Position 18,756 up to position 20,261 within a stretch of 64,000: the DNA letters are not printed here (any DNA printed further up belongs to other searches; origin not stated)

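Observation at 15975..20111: Pel/GAG-like exopolysaccharide mini-locus: GT4, 12-TM membrane protein and GH114-like hydrolase translationally coupled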

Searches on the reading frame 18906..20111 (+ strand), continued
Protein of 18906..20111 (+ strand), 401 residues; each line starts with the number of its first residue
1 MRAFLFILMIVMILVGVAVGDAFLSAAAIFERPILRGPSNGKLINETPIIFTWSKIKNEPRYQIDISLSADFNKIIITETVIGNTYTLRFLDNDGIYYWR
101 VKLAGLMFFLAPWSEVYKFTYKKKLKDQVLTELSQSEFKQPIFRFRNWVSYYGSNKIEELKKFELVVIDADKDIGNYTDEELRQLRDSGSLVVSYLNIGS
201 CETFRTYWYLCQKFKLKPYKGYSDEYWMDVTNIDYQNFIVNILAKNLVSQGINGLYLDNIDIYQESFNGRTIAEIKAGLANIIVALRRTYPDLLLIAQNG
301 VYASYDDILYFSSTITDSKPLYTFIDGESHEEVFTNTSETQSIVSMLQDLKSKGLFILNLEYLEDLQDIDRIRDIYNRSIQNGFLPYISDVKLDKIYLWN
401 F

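Call 40: get_annotated_region(hit=H9, flank=8000)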
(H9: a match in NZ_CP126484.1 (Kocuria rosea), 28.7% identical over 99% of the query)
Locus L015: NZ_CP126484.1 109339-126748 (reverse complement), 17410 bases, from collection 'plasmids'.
description: Kocuria rosea strain RP1 plasmid unnamed1, complete sequence
organism: Kocuria rosea (NCBI taxid 1275)
taxonomy: Bacteria; Actinomycetota; Actinomycetes; Micrococcales; Micrococcaceae; Kocuria; Kocuria rosea
host: -; source: mixed culture,an irradiated device; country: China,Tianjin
typing (MOB-suite, as given by PLSDB): mobilizable; relaxase MOBF,MOBP
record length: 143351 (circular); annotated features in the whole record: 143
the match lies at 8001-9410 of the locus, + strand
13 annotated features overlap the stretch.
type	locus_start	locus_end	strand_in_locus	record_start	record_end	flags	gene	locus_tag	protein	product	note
CDS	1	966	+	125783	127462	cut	-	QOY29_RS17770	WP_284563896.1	type IV secretory system conjugative DNA transfer family protein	-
CDS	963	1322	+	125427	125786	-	-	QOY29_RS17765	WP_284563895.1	DUF4913 domain-containing protein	-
CDS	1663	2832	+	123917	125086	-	-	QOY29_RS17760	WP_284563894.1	ImmA/IrrE family metallo-endopeptidase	-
CDS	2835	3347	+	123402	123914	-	-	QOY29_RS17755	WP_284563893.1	hypothetical protein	-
CDS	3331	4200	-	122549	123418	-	-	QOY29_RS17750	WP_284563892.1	DUF6602 domain-containing protein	-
CDS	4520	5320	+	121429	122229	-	-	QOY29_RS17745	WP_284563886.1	transposase family protein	-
CDS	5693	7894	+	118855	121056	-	-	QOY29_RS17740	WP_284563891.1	hypothetical protein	-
CDS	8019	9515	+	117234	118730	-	pelF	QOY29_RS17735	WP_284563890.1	GT4 family glycosyltransferase PelF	-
CDS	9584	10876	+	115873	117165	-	-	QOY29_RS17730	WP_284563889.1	hypothetical protein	-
CDS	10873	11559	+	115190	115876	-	-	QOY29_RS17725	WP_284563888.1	spherulation-specific family 4 protein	-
CDS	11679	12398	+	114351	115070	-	-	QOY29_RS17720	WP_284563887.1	endo alpha-1,4 polygalactosaminidase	-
CDS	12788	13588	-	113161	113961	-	-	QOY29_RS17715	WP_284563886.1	transposase family protein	-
CDS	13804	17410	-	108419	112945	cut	mobF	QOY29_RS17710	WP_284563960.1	MobF family relaxase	-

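Call 41: get_annotated_region(hit=H10, flank=8000)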
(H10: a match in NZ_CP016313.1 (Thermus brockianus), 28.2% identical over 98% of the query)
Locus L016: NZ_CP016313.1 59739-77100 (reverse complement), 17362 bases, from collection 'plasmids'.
description: Thermus brockianus strain GE-1 plasmid pTB1, complete sequence
organism: Thermus brockianus (NCBI taxid 56956)
taxonomy: Bacteria; Deinococcota; Deinococci; Thermales; Thermaceae; Thermus; Thermus brockianus
host: -; source: whole organism,environmental; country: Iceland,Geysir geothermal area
typing (MOB-suite, as given by PLSDB): non-mobilizable; replicon rep_cluster_1052
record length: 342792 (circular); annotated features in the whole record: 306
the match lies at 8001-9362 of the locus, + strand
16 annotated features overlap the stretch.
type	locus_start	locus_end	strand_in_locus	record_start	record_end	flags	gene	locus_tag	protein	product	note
CDS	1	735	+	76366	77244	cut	-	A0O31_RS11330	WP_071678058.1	hypothetical protein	-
CDS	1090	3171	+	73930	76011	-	-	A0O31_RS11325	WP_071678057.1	dockerin type I repeat-containing protein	-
CDS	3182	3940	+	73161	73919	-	-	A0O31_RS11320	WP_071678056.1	hypothetical protein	-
CDS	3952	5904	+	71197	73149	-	-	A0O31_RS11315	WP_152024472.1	hypothetical protein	-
CDS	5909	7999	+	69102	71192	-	-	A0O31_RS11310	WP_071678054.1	hypothetical protein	-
CDS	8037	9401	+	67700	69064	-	pelF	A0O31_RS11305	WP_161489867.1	GT4 family glycosyltransferase PelF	-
CDS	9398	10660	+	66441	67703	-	-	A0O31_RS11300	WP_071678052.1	hypothetical protein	-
CDS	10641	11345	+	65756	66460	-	-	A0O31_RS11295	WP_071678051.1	hypothetical protein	-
CDS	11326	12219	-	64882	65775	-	-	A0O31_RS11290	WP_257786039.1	endo alpha-1,4 polygalactosaminidase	-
CDS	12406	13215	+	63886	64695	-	-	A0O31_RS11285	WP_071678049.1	cyclase family protein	-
CDS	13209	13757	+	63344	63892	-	-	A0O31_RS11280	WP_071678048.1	peroxidase-related enzyme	-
CDS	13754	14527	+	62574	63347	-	-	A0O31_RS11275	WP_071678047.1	ABC transporter ATP-binding protein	-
CDS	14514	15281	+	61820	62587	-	-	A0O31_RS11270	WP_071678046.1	ABC transporter permease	-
CDS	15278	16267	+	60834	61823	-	-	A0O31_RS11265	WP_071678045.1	ABC transporter substrate-binding protein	-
CDS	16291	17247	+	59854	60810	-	-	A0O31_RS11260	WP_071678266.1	TRAP transporter substrate-binding protein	-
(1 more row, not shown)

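Call 42: get_annotated_region(hit=H1, flank=8000)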
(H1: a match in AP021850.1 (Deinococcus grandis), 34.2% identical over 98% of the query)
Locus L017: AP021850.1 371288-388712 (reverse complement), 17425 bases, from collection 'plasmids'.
description: Deinococcus grandis ATCC 43672 plasmid: pDEGR-1 DNA, complete genome
organism: Deinococcus grandis (NCBI taxid 57498)
taxonomy: Bacteria; Deinococcota; Deinococci; Deinococcales; Deinococcaceae; Deinococcus; Deinococcus grandis
host: -; source: -; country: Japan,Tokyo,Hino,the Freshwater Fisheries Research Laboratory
typing (MOB-suite, as given by PLSDB): non-mobilizable
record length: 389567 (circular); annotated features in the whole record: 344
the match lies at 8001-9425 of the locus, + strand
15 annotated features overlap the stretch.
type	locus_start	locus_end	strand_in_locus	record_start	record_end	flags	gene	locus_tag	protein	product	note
CDS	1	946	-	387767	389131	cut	dht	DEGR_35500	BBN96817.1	dihydropyrimidinase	-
CDS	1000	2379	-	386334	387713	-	-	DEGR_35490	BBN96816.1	dihydropyrimidine dehydrogenase subunit B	-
CDS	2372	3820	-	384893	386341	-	-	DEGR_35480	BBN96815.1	oxidoreductase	-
CDS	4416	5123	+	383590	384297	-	-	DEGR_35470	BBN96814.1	DNA-binding response regulator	-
CDS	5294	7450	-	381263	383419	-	-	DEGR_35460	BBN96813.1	hypothetical protein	-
CDS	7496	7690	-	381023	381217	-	-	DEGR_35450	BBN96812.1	hypothetical protein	-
CDS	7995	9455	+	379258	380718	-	icsA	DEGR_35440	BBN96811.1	lipopolysaccharide glycosyltransferase, putative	-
CDS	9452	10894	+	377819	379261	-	-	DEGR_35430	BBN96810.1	hypothetical protein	-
CDS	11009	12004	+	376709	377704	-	-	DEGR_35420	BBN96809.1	UDP-glucose 4-epimerase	-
CDS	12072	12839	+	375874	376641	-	-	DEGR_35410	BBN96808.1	nucleoside-diphosphate-sugar pyrophosphorylase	-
CDS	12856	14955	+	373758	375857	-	-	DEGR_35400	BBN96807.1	hypothetical protein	-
CDS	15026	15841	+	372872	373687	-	-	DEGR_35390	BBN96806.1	hypothetical protein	-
CDS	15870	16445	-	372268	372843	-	-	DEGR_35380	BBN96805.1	hypothetical protein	-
CDS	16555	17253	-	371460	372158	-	-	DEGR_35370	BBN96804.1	phosphoglycerate mutase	-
CDS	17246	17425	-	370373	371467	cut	-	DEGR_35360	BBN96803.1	aminoglycoside phosphotransferase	-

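Call 43: get_annotated_region(hit=H12, flank=4000)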
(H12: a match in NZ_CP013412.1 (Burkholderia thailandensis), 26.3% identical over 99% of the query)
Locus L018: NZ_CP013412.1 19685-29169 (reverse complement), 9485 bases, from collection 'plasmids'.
description: Burkholderia thailandensis strain 2002721643 plasmid p2002721643, complete sequence
organism: Burkholderia thailandensis (NCBI taxid 57975)
taxonomy: Bacteria; Pseudomonadota; Betaproteobacteria; Burkholderiales; Burkholderiaceae; Burkholderia; Burkholderia thailandensis
host: -; source: environmental; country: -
typing (MOB-suite, as given by PLSDB): non-mobilizable; replicon rep_cluster_465
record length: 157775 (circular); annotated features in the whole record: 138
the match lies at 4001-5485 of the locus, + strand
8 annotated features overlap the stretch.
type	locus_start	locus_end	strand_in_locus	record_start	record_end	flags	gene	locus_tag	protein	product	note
CDS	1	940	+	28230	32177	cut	-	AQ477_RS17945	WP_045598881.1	tetratricopeptide repeat protein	-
CDS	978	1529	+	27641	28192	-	-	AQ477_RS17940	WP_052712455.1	hypothetical protein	-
CDS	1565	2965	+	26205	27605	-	-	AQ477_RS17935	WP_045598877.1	PelD GGDEF domain-containing protein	-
CDS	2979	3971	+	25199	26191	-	-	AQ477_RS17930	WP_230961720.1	hypothetical protein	-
CDS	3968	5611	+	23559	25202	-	pelF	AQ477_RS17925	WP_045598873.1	GT4 family glycosyltransferase PelF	-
CDS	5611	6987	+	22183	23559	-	pelG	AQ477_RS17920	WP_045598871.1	exopolysaccharide Pel transporter PelG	-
CDS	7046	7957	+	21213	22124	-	-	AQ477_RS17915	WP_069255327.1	endo alpha-1,4 polygalactosaminidase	-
CDS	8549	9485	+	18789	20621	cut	glmS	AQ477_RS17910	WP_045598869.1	glutamine--fructose-6-phosphate transaminase (isomerizing)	GO:0006040 - amino sugar metabolic process [Evidence IEA]; GO:0009252 - peptidoglycan biosynthetic process [Evidence ...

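Call 44: get_annotated_region(hit=H15, flank=3000)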
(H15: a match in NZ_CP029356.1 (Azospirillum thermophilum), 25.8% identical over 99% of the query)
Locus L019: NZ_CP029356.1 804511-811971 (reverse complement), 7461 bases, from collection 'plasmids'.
description: Azospirillum thermophilum strain CFH 70021 plasmid unnamed1
organism: Azospirillum thermophilum (NCBI taxid 2202148)
taxonomy: Bacteria; Pseudomonadota; Alphaproteobacteria; Rhodospirillales; Azospirillaceae; Azospirillum; Azospirillum thermophilum
host: -; source: cell culture,hot spring; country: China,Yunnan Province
typing (MOB-suite, as given by PLSDB): non-mobilizable
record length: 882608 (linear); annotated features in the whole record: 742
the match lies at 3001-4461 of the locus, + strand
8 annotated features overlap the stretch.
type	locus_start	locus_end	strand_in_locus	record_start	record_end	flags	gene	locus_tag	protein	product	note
CDS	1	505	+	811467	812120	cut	-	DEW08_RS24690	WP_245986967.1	GNA1162 family protein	-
CDS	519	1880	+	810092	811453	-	-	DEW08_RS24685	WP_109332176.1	GAF domain-containing protein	-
CDS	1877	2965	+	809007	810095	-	-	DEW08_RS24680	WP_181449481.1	hypothetical protein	-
CDS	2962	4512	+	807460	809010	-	pelF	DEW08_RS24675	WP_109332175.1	GT4 family glycosyltransferase PelF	-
CDS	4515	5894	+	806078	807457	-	pelG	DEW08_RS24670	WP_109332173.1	exopolysaccharide Pel transporter PelG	-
CDS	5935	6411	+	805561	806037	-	-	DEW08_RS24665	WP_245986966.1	hypothetical protein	-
CDS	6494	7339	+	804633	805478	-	-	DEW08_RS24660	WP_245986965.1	hypothetical protein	-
CDS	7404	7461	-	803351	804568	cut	-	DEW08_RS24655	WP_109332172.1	homoserine O-acetyltransferase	GO:0009058 - biosynthetic process [Evidence IEA]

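Call 45: get_annotated_region(hit=H19, flank=3000)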
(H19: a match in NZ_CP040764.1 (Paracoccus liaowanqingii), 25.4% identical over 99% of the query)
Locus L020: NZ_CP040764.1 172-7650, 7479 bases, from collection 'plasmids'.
description: Paracoccus liaowanqingii strain 2251 plasmid unnamed3, complete sequence
organism: Paracoccus liaowanqingii (NCBI taxid 2560053)
taxonomy: Bacteria; Pseudomonadota; Alphaproteobacteria; Rhodobacterales; Paracoccaceae; Paracoccus; Paracoccus liaowanqingii
host: -; source: Tibetan antelope,cell culture,feces; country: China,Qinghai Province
typing (MOB-suite, as given by PLSDB): non-mobilizable
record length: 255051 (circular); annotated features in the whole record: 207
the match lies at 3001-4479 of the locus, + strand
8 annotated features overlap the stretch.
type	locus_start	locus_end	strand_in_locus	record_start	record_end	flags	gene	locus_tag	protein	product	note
CDS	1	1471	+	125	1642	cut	-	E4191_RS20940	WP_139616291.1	hypothetical protein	-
CDS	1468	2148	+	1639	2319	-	-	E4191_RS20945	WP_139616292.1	hypothetical protein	-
CDS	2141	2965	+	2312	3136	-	-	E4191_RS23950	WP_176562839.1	hypothetical protein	-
CDS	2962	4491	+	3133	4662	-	pelF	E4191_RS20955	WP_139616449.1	GT4 family glycosyltransferase PelF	-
CDS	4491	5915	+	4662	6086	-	pelG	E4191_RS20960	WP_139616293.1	exopolysaccharide Pel transporter PelG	-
CDS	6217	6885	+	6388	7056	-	-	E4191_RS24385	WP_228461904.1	hypothetical protein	-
CDS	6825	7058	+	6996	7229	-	-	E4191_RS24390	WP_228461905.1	LuxR C-terminal-related transcriptional regulator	GO:0006355 - regulation of DNA-templated transcription [Evidence IEA]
CDS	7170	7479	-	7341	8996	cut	-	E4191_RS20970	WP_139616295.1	BCCT family transporter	GO:0071705 - nitrogen compound transport [Evidence IEA]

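Call 46: get_annotated_region(hit=H24, flank=6000)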
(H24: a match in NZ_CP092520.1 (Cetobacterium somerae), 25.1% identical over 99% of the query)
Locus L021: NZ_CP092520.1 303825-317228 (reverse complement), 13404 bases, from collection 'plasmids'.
description: Cetobacterium somerae strain CS2105-BJ plasmid unnamed1, complete sequence
organism: Cetobacterium somerae (NCBI taxid 188913)
taxonomy: Bacteria; Fusobacteriota; Fusobacteriia; Fusobacteriales; Fusobacteriaceae; Cetobacterium; Cetobacterium somerae
host: -; source: Danio rerio,tissue sample; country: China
typing (MOB-suite, as given by PLSDB): non-mobilizable
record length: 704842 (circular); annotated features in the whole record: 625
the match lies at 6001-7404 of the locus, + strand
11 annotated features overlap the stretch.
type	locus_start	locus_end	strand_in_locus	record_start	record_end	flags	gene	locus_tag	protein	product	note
CDS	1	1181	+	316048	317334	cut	-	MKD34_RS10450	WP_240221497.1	4Fe-4S binding protein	-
CDS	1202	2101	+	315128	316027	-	-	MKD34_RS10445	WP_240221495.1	endo alpha-1,4 polygalactosaminidase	-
CDS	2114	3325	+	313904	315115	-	-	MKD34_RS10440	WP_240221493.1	GAF domain-containing protein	-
CDS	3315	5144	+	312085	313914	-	-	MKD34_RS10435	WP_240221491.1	DUF2194 domain-containing protein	-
CDS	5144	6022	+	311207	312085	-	-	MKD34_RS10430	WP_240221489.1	hypothetical protein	-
CDS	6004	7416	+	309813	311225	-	pelF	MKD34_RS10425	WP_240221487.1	GT4 family glycosyltransferase PelF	-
CDS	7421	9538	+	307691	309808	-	pelG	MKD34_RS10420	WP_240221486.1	exopolysaccharide Pel transporter PelG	-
CDS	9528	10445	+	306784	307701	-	-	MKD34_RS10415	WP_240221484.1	hypothetical protein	-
CDS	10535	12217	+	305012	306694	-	-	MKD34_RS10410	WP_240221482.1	FAD-binding protein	-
CDS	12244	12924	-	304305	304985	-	-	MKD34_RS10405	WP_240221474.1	dipeptide/oligopeptide/nickel ABC transporter ATP-binding protein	-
CDS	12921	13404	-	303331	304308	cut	-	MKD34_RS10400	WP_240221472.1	ABC transporter ATP-binding protein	-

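Call 47: get_annotated_region(hit=H16, flank=3000)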
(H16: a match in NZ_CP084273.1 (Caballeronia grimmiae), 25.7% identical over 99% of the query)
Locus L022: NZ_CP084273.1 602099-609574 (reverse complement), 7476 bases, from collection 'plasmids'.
description: Caballeronia grimmiae strain Lep1A1 plasmid p1, complete sequence
organism: Caballeronia grimmiae (NCBI taxid 1071679)
taxonomy: Bacteria; Pseudomonadota; Betaproteobacteria; Burkholderiales; Burkholderiaceae; Caballeronia; Caballeronia grimmiae
host: -; source: Leptoglossus zonatus,Cell culture; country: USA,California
typing (MOB-suite, as given by PLSDB): non-mobilizable
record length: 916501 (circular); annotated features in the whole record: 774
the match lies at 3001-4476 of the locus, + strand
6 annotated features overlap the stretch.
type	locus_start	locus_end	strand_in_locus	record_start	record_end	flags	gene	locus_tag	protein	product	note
CDS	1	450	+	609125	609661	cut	-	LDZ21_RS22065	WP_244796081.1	penicillin-binding protein activator LpoB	-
CDS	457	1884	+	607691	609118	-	-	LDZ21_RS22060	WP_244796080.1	PelD GGDEF domain-containing protein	-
CDS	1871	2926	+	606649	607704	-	-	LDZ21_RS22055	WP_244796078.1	hypothetical protein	-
CDS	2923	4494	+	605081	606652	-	pelF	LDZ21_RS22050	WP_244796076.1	GT4 family glycosyltransferase PelF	-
CDS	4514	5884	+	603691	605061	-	pelG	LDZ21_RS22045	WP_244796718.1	exopolysaccharide Pel transporter PelG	-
CDS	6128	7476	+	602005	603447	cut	-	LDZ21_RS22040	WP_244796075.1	tyrosinase family protein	-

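Call 60: search_solved_structures(query=window:18906-20108:+, max_evalue=0.01, show_alignments=3)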
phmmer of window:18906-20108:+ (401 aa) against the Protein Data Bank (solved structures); distinct sequences matched with E-value up to 0.01: 7.
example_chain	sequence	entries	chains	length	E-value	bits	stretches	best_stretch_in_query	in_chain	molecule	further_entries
9eux_G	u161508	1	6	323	1e-21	80.7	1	144-396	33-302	Uncharacterized protein TM_1410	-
2aam_A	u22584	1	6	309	1e-21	80.7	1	144-396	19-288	Hypothetical protein TM1410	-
9euz_A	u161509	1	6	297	1.1e-21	80.5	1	145-396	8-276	Uncharacterized protein TM_1410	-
9ep5_A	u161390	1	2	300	5.8e-13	51.9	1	149-396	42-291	Glycoside-hydrolase family GH114 TIM-barrel domain-containing protein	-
9cgy_A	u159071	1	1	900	3.7e-05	26.2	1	157-396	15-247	PelA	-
5tcb_A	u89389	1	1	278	6.2e-05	25.5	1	156-395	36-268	PelA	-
5tsy_A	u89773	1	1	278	8.6e-05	25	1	156-395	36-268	PelA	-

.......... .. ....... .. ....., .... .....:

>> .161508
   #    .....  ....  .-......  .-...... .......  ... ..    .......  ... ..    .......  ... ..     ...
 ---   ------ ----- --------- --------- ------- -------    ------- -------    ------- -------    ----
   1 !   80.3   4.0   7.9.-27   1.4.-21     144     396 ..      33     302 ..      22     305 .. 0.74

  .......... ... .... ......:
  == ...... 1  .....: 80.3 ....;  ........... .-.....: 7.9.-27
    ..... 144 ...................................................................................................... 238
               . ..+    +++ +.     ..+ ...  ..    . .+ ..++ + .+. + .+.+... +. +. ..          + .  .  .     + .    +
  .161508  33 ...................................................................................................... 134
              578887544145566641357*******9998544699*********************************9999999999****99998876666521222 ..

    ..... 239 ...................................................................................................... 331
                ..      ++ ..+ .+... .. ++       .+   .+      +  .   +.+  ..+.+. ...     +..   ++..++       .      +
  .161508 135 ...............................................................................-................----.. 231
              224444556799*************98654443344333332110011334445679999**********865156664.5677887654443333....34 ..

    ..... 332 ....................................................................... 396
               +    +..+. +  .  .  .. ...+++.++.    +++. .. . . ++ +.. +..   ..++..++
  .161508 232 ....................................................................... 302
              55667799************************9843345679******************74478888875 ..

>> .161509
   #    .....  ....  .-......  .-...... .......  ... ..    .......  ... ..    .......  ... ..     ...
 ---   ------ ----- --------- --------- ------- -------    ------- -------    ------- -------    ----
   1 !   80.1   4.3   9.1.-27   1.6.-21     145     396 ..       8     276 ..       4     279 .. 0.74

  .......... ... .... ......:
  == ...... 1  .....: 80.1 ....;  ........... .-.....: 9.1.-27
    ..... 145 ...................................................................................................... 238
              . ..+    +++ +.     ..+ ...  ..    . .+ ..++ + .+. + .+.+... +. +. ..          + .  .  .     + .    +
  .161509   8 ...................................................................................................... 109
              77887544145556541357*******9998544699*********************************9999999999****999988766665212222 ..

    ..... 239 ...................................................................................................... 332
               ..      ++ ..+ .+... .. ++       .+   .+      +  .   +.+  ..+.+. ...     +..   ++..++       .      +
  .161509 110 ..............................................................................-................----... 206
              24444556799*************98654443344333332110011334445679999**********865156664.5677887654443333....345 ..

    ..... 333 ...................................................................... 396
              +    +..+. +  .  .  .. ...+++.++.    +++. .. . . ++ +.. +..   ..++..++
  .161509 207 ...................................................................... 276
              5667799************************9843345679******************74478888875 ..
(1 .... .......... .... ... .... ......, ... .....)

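Call 69: search_protein_families(library=pfam, proteins=[L012:9490-10881:+, L013:9479-10882:+, L015:9584-10873:+, L016:9398-10657:+, L017:9452-10891:+, L002:8440-9945:+, L014:9494-10858:+], max_evalue=10)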
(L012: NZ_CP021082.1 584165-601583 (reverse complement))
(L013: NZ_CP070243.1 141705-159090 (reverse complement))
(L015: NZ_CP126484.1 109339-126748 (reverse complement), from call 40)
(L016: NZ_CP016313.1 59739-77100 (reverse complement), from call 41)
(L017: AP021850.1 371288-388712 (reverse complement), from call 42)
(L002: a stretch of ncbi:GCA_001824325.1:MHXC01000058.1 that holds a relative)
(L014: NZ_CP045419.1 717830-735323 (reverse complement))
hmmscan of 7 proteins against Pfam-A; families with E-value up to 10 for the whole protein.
L012:9490-10881:+ (464 aa): 0 families

L013:9479-10882:+ (468 aa): 0 families

L015:9584-10873:+ (430 aa): 0 families

L016:9398-10657:+ (420 aa): 0 families

L017:9452-10891:+ (480 aa): 0 families

L002:8440-9945:+ (502 aa): 1 family
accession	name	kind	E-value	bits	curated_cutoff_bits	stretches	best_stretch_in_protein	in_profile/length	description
PF11464.13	Rbsn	-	0.37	10.9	26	1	6-31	1-26/42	Rabenosyn Rab binding domain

L014:9494-10858:+ (455 aa): 1 family
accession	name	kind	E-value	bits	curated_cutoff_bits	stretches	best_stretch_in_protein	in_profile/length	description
PF16933.10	PelG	-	2.3e-137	459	29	1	1-451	1-452/452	Putative exopolysaccharide Exporter (EPS-E)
